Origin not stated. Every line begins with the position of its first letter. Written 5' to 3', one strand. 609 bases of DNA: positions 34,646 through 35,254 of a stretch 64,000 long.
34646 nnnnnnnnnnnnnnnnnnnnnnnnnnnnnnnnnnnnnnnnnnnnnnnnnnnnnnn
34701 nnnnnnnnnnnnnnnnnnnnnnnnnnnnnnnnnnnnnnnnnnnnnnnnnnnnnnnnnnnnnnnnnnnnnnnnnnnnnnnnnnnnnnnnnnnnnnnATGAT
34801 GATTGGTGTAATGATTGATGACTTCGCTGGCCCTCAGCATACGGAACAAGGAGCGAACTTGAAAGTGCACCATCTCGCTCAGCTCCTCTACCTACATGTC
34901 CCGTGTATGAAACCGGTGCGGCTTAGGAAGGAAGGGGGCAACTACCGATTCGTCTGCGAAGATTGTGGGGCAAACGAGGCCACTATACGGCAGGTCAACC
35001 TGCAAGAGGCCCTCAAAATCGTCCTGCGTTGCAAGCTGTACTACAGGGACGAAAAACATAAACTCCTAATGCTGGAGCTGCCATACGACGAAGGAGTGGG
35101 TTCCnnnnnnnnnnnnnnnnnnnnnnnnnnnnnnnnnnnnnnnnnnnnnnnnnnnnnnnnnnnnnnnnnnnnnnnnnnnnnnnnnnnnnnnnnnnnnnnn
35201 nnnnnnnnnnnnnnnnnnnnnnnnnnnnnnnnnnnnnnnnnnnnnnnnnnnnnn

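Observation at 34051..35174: Duplicated mini-gene cassette: palindromic operator, promoter, small zinc-ribbon protein, identical terminator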

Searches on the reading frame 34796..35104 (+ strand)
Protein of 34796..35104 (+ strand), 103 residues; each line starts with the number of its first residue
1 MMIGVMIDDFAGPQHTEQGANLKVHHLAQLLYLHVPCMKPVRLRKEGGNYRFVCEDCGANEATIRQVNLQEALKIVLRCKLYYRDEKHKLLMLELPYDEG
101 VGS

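Call 10: search_protein_families(library=pfam, proteins=[window:34796-35104:+], max_evalue=10)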
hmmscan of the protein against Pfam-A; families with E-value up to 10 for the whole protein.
window:34796-35104:+ (103 aa): 1 family
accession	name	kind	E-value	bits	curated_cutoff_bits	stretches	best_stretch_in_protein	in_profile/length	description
PF17244.8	CDC24_OB3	-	0.064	13.5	25.4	1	20-78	129-175/216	Cell division control protein 24, OB domain 3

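Call 11: search_protein_families(library=ncbifam, proteins=[window:34796-35104:+], max_evalue=10)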
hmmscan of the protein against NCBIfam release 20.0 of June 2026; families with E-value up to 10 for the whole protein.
window:34796-35104:+ (103 aa): 0 families

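Call 14: find_homologous_proteins(query=window:34796-35104:+, max_evalue=0.01)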
Query window:34796-35104:+ (103 aa): 1 proteins with E <= 0.01 among 1 candidates.
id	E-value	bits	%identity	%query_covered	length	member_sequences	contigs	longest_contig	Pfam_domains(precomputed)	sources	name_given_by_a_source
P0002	1.8e-36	142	100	64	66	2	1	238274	-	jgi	jgi:hypothetical protein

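Call 52: search_protein_families(library=phrogs, proteins=[window:34796-35104:+], max_evalue=1)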
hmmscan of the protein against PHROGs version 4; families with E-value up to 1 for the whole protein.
window:34796-35104:+ (103 aa): 2 families
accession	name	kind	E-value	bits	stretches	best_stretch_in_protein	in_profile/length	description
phrog_9366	-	integration and excision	0.17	13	1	41-66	75-100/109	transposase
phrog_11793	-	unknown function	0.19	12.5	1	53-87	22-57/65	-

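Call 53: search_protein_families(library=padloc, proteins=[window:34796-35104:+], max_evalue=1)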
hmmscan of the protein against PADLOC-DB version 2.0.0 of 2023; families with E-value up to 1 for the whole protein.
window:34796-35104:+ (103 aa): 0 families

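Call 76: predict_structure(alignment_id=A5)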
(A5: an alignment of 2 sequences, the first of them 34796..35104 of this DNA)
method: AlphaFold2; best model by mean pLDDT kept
length: 103 residues; sequences in the alignment: 2
mean_pLDDT: 43.9   pTM: 0.38
mean pLDDT of the five models: 43.9, 42.7, 42.4, 39.7, 38.6
residues with pLDDT >= 90: 0; 70-90: 0; 50-70: 46; < 50: 57
segments of 3 or more residues with pLDDT < 50: 1-25, 76-103
pLDDT, mean of each block of 10 residues (from residue 1): 26 29 45 50 60 60 57 49 32 35 30
secondary structure, 60 per line:
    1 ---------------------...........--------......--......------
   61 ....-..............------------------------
elements in order: H22-32 E41-46 E49-54 E61-64 H66-79
